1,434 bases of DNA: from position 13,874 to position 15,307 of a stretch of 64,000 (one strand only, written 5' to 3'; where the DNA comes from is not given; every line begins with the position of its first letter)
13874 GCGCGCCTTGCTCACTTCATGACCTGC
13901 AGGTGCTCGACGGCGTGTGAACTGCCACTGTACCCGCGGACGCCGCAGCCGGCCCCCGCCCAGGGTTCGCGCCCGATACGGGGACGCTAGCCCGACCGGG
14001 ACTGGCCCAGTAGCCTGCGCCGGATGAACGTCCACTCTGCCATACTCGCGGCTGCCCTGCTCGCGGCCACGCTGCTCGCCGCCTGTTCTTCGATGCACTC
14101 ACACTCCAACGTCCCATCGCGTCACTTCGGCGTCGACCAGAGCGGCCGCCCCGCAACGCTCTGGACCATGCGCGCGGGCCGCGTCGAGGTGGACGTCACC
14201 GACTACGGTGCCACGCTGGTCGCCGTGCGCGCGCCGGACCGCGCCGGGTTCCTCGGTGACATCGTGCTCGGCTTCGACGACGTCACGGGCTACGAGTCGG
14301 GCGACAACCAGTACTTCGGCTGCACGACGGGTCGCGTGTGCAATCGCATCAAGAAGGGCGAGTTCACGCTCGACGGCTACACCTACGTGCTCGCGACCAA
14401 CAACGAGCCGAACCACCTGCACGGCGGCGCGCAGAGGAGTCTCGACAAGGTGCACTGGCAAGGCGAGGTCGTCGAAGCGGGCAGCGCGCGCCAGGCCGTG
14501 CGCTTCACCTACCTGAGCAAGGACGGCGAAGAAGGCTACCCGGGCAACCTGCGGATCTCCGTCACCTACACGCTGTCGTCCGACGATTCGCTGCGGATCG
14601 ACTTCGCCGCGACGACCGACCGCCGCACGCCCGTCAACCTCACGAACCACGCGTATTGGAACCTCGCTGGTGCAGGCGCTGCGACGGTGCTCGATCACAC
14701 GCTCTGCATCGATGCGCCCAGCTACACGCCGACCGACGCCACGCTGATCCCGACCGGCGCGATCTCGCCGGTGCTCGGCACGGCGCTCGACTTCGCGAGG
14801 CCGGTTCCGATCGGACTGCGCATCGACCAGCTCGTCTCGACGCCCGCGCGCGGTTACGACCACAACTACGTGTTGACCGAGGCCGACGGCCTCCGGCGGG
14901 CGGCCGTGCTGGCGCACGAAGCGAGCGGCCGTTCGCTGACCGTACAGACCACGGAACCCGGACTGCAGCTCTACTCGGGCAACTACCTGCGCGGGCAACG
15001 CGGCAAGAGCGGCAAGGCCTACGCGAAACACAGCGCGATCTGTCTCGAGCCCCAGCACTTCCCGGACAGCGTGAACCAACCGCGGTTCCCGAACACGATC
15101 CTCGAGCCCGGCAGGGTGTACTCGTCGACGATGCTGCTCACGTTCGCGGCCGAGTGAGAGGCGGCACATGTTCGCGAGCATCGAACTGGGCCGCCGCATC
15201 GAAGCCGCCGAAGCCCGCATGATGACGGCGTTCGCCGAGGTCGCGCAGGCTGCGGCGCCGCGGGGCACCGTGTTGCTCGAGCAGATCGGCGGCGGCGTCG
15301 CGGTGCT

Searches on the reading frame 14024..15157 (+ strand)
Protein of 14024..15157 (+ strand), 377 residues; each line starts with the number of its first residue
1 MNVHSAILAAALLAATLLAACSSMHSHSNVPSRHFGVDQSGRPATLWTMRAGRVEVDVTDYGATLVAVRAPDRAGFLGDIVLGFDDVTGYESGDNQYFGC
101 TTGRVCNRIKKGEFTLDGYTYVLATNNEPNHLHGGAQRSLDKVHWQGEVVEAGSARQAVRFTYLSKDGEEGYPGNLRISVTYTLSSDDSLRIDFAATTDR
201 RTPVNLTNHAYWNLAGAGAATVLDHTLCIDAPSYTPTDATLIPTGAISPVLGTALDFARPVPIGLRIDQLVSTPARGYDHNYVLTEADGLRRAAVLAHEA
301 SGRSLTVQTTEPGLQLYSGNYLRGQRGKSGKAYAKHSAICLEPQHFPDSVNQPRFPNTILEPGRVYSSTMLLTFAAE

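Call 30: search_protein_families(library=ncbifam, proteins=[window:14024-15157:+], max_evalue=0.01)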
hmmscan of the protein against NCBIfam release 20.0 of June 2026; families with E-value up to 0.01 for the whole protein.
window:14024-15157:+ (377 aa): 3 families
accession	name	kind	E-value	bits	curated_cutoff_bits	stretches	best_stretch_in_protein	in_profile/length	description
TIGR02636.1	galM_Leloir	equivalog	2.9e-87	292.9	397.65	1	54-371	15-332/336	galactose-1-epimerase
NF008277.0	PRK11055.1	subfamily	7.3e-82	275.3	240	1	39-375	11-347/349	galactose-1-epimerase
NF011719.0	PRK15172.1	equivalog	1.6e-05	24.5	251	1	106-323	63-258/300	aldose-1-epimerase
